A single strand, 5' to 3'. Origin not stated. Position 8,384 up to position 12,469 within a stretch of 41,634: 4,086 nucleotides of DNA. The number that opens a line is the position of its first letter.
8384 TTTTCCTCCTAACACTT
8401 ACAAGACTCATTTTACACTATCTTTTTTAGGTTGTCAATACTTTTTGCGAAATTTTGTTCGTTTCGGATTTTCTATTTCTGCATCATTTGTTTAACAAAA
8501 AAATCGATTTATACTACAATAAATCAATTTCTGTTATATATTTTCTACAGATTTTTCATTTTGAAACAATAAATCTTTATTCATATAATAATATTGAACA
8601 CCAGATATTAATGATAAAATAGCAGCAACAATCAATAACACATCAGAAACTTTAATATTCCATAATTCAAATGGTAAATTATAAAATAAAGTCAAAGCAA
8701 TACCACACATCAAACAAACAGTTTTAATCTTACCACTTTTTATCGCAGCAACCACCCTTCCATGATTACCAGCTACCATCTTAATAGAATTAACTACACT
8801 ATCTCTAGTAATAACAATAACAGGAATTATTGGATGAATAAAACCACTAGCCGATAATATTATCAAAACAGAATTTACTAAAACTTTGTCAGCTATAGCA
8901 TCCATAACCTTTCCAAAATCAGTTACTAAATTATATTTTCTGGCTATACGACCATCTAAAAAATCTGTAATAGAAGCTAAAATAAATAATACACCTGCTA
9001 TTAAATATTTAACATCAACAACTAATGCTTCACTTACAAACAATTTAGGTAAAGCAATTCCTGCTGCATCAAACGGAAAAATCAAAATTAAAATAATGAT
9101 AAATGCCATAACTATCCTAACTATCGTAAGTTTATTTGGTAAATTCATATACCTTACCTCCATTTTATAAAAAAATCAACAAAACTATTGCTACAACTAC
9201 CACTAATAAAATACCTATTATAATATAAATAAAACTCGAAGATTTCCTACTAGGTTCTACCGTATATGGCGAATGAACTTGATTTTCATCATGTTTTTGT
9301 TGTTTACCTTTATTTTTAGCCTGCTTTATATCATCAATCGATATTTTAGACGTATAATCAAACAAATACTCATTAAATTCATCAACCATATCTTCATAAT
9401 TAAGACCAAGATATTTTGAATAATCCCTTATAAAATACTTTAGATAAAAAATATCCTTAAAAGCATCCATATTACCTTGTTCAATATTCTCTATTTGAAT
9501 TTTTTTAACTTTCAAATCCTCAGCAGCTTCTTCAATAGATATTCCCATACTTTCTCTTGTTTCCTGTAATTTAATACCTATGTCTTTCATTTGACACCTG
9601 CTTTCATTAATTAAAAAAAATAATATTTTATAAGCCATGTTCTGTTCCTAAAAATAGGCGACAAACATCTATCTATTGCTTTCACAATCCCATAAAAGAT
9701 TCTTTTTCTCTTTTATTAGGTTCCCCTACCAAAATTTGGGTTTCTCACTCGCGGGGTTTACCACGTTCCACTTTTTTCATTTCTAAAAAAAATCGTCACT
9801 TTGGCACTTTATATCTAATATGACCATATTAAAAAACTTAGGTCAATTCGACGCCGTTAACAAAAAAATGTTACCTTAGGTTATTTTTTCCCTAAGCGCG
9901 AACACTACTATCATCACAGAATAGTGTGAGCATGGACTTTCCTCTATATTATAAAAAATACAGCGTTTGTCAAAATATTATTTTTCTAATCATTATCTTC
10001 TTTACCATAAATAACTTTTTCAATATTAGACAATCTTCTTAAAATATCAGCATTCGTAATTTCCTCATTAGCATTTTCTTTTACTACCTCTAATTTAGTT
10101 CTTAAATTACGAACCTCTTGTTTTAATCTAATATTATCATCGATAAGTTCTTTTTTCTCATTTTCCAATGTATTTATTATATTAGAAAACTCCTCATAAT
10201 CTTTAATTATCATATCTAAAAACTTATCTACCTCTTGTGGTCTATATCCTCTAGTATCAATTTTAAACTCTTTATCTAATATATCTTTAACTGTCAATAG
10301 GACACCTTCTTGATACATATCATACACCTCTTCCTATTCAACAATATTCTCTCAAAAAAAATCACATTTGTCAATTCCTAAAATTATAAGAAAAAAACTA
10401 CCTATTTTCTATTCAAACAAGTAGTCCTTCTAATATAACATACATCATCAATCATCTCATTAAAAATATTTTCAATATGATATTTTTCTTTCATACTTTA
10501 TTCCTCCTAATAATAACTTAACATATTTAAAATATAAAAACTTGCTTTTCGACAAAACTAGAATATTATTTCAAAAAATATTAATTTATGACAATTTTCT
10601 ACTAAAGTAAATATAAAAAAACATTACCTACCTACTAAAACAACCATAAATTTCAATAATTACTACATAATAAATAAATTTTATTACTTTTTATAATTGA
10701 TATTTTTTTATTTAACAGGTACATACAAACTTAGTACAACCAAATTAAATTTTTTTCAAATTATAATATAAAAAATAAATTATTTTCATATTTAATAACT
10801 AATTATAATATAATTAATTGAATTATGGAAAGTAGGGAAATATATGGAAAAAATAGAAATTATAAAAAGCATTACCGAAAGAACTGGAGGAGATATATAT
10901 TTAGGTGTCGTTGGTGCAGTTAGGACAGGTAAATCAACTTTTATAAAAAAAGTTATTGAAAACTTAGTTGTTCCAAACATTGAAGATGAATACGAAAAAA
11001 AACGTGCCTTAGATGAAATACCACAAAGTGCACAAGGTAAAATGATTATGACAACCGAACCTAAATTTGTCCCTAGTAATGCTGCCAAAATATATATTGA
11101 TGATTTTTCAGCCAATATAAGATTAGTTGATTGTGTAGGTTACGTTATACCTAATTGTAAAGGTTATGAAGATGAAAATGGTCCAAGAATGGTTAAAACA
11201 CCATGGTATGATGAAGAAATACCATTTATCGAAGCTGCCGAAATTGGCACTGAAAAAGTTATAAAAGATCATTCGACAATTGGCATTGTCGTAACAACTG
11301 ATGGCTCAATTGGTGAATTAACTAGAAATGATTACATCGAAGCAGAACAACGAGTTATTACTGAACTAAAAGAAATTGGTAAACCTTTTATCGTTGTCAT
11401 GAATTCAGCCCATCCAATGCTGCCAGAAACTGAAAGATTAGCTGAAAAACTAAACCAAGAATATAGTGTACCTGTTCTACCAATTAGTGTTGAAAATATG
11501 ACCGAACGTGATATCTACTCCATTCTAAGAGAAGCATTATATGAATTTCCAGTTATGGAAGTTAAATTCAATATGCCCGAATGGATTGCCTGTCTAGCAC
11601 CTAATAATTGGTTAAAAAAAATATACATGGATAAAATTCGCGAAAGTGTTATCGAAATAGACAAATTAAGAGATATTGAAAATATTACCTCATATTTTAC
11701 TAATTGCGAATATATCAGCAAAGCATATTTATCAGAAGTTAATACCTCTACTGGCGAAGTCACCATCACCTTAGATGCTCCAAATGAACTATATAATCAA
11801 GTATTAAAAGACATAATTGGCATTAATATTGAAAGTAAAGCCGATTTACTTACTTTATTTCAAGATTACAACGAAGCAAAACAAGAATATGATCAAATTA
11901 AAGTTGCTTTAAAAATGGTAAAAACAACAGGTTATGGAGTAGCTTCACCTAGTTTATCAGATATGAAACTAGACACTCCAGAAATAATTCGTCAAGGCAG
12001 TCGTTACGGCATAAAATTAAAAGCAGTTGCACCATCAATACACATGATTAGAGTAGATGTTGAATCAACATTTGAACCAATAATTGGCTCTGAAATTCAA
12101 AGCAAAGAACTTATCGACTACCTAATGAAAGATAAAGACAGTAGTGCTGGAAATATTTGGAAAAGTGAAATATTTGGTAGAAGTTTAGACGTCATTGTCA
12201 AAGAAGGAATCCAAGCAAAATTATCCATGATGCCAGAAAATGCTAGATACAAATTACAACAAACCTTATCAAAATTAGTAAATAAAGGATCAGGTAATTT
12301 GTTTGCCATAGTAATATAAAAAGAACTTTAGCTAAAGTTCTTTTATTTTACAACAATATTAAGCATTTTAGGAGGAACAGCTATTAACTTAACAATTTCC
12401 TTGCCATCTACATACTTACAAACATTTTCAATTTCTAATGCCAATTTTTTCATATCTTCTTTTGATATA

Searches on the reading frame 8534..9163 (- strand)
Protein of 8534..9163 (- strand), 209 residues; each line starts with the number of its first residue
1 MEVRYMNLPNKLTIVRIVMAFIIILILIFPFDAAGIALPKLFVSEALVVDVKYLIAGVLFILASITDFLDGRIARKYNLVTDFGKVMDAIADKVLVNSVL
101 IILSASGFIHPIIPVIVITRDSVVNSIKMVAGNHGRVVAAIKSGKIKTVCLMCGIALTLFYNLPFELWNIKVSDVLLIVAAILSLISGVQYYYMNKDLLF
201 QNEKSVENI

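Call 36: search_protein_families(library=pfam, proteins=[window:8534-9163:-], max_evalue=0.001)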
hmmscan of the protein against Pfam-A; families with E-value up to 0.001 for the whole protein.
window:8534-9163:- (209 aa): 1 family
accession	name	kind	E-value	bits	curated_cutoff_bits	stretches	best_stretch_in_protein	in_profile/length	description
PF01066.26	CDP-OH_P_transf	-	1.1e-33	117.3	22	1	6-185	1-151/152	CDP-alcohol phosphatidyltransferase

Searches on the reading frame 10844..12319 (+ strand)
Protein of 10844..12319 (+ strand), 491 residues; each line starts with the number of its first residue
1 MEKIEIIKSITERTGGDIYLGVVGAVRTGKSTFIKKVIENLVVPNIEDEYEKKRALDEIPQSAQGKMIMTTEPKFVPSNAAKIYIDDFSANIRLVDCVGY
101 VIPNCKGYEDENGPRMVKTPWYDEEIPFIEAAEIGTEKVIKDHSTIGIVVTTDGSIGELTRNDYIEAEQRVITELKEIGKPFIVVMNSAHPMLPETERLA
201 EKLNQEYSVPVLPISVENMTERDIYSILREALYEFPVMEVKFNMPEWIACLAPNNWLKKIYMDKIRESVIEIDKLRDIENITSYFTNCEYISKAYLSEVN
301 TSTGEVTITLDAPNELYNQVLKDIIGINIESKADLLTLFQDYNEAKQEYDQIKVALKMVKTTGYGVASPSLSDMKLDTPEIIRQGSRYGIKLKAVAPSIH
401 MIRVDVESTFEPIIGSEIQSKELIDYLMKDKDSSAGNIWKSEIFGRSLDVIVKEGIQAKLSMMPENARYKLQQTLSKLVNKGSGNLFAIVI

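Call 36: search_protein_families(library=pfam, proteins=[window:10844-12319:+], max_evalue=0.001)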
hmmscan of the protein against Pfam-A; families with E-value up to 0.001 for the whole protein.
window:10844-12319:+ (491 aa): 3 families
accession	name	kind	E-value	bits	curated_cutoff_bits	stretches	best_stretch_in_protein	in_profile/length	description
PF09547.16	SpoIVA_ATPase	-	1.8e-109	365.1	26.6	1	1-236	1-237/237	Stage IV sporulation protein A, ATPase domain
PF20438.3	SpoIVA_middle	-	3e-62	210.3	25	1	237-415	1-179/179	Stage IV sporulation protein A, middle domain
PF20439.3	SpoIVA_C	-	2.9e-26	91.8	25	1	416-491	1-76/76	Sporulation stage IV protein A, C-terminal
